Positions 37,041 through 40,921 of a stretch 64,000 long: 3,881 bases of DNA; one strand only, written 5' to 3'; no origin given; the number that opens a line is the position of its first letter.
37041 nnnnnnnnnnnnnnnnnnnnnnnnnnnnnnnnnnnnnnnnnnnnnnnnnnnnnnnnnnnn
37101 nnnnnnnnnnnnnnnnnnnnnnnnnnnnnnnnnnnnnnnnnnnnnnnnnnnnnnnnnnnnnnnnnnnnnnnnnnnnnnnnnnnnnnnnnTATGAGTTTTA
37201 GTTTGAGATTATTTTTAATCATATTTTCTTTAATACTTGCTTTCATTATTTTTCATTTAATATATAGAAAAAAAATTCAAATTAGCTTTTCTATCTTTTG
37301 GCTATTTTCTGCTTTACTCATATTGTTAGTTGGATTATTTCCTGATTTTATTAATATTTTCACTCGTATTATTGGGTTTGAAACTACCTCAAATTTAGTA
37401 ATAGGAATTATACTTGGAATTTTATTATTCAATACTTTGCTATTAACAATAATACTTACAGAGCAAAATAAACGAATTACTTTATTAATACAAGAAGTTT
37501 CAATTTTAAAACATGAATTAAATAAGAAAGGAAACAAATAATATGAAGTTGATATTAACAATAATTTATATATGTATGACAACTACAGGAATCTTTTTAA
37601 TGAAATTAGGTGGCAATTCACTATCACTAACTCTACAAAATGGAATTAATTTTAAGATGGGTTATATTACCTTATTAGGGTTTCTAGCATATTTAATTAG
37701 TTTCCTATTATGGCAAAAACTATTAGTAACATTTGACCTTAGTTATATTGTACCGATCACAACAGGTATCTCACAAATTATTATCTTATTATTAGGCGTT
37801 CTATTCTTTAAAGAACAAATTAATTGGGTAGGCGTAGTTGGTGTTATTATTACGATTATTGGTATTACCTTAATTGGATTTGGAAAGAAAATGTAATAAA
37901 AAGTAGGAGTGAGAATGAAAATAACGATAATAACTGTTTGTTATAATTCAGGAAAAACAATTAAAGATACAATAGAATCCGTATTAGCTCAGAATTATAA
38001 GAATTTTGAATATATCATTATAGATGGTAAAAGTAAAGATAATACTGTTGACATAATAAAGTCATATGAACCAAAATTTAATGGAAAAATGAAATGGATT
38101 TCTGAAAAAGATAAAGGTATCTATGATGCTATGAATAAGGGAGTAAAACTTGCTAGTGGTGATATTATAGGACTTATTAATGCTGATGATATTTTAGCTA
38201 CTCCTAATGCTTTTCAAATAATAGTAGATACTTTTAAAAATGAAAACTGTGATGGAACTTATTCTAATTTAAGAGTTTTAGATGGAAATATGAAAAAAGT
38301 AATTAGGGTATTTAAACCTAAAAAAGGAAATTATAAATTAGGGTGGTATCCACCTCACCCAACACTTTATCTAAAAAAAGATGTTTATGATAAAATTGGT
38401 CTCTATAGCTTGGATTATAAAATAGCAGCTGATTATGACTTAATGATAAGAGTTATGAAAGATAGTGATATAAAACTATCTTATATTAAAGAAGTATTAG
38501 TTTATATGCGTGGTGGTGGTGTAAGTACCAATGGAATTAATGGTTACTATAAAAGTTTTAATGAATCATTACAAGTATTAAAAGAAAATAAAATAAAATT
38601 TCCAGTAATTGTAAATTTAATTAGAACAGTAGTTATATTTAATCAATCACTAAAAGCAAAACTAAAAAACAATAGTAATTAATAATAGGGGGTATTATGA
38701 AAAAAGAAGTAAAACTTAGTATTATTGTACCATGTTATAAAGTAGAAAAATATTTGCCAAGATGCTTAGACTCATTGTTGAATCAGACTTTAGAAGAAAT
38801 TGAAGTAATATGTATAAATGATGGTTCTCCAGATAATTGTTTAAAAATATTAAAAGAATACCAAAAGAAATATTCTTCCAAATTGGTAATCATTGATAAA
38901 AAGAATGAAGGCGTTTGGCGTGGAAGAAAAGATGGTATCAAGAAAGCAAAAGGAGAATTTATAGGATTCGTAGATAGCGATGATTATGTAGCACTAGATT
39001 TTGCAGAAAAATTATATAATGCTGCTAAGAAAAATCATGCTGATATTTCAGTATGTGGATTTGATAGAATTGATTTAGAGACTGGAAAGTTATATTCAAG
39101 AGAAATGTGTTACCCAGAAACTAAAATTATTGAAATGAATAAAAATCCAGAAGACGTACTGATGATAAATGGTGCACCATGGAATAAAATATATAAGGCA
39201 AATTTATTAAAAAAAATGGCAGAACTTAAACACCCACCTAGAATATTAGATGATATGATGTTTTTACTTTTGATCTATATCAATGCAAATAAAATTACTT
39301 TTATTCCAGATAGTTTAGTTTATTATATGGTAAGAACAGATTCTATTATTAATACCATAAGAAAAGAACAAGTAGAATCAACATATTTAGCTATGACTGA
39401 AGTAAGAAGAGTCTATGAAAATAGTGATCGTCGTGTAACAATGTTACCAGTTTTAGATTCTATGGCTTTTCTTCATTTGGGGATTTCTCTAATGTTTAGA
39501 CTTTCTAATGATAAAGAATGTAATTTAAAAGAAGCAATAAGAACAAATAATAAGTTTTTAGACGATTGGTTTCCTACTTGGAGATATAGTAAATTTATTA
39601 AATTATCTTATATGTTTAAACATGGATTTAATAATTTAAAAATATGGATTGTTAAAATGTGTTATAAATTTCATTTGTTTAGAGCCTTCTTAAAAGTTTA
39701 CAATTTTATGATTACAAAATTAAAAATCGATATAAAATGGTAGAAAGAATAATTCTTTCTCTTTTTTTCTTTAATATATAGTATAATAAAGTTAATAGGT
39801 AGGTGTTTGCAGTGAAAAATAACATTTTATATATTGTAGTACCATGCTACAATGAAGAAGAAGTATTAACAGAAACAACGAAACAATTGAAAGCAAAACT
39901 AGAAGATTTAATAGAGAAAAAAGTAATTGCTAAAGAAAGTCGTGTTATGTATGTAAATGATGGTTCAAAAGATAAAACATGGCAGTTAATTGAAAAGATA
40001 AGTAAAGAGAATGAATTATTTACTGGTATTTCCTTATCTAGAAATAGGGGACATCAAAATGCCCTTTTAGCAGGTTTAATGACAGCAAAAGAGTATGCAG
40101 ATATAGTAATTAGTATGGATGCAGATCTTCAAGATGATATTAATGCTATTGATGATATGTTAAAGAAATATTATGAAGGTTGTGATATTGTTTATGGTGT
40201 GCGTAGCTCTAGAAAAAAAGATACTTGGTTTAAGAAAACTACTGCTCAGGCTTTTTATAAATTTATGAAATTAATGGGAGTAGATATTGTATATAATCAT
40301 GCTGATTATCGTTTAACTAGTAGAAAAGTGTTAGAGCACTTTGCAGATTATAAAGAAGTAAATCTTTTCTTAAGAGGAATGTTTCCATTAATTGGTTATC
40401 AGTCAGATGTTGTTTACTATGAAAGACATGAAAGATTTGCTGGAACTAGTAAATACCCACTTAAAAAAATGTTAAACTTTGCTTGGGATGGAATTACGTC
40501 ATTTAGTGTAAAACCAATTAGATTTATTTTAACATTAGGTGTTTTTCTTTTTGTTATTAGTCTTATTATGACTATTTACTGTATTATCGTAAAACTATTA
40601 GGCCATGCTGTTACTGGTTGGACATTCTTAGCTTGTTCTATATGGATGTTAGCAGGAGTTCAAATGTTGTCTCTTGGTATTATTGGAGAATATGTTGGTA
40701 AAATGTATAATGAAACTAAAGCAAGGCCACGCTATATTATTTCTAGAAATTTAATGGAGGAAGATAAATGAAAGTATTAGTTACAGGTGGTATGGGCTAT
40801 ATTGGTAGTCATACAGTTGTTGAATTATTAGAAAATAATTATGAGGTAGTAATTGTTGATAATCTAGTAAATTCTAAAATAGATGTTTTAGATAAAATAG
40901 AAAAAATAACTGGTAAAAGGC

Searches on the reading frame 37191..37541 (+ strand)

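Call 54: search_protein_families(library=pfam, proteins=[window:37191-37541:+], max_evalue=0.00001)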
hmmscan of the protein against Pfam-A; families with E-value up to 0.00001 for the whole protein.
window:37191-37541:+ (116 aa): 1 family
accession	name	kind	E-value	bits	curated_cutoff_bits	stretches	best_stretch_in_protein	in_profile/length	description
PF10066.14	DUF2304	-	7.9e-20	71.5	25.5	1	5-109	2-106/106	Uncharacterized conserved protein (DUF2304)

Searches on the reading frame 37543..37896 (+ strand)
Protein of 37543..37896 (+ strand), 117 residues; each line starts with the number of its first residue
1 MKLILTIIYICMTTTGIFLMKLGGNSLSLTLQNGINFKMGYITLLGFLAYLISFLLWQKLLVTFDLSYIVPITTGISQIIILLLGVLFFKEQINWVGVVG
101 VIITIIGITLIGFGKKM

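Call 54: search_protein_families(library=pfam, proteins=[window:37543-37896:+], max_evalue=0.00001)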
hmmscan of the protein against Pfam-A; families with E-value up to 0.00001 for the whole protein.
window:37543-37896:+ (117 aa): 1 family
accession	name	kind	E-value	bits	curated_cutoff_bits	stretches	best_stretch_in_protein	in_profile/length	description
PF00892.27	EamA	-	5.6e-07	30.3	28.2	1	6-112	32-134/135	EamA-like transporter family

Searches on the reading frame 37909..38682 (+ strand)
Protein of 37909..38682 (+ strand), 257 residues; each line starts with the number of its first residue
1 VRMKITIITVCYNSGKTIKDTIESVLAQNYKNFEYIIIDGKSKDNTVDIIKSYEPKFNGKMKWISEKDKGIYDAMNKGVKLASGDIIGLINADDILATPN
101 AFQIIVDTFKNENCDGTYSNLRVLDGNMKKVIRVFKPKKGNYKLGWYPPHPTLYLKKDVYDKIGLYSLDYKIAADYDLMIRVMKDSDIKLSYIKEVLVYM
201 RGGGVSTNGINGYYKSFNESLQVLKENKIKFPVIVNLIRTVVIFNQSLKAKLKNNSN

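Call 54: search_protein_families(library=pfam, proteins=[window:37909-38682:+], max_evalue=0.00001)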
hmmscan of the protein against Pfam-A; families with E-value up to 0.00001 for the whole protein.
window:37909-38682:+ (257 aa): 3 families
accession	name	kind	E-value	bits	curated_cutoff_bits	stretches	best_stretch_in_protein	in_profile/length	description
PF00535.33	Glycos_transf_2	-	7.6e-27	94.7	23.3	1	6-129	1-123/168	Glycosyl transferase family 2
PF13641.12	Glyco_tranf_2_3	-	4.8e-11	43.5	27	1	5-112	3-114/230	Glycosyltransferase like family 2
PF10111.15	Glyco_tranf_2_2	-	1.1e-06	28.8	27.3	1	7-106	2-103/276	Glycosyltransferase like family 2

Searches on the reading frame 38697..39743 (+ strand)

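Call 54: search_protein_families(library=pfam, proteins=[window:38697-39743:+], max_evalue=0.00001)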
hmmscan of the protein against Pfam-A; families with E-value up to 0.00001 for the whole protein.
window:38697-39743:+ (348 aa): 3 families
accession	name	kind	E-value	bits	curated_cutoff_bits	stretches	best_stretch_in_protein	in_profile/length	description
PF00535.33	Glycos_transf_2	-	8e-37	127.2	23.3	1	8-157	1-150/168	Glycosyl transferase family 2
PF13641.12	Glyco_tranf_2_3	-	5.3e-10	40.1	27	1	7-116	3-115/230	Glycosyltransferase like family 2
PF10111.15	Glyco_tranf_2_2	-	6.5e-10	39.4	27.3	1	8-108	1-104/276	Glycosyltransferase like family 2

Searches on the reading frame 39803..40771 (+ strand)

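Call 54: search_protein_families(library=pfam, proteins=[window:39803-40771:+], max_evalue=0.00001)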
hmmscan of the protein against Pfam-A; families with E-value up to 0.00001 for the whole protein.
window:39803-40771:+ (322 aa): 1 family
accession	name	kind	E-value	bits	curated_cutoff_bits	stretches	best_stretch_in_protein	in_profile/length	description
PF00535.33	Glycos_transf_2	-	5.9e-26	91.8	23.3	1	11-179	2-166/168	Glycosyl transferase family 2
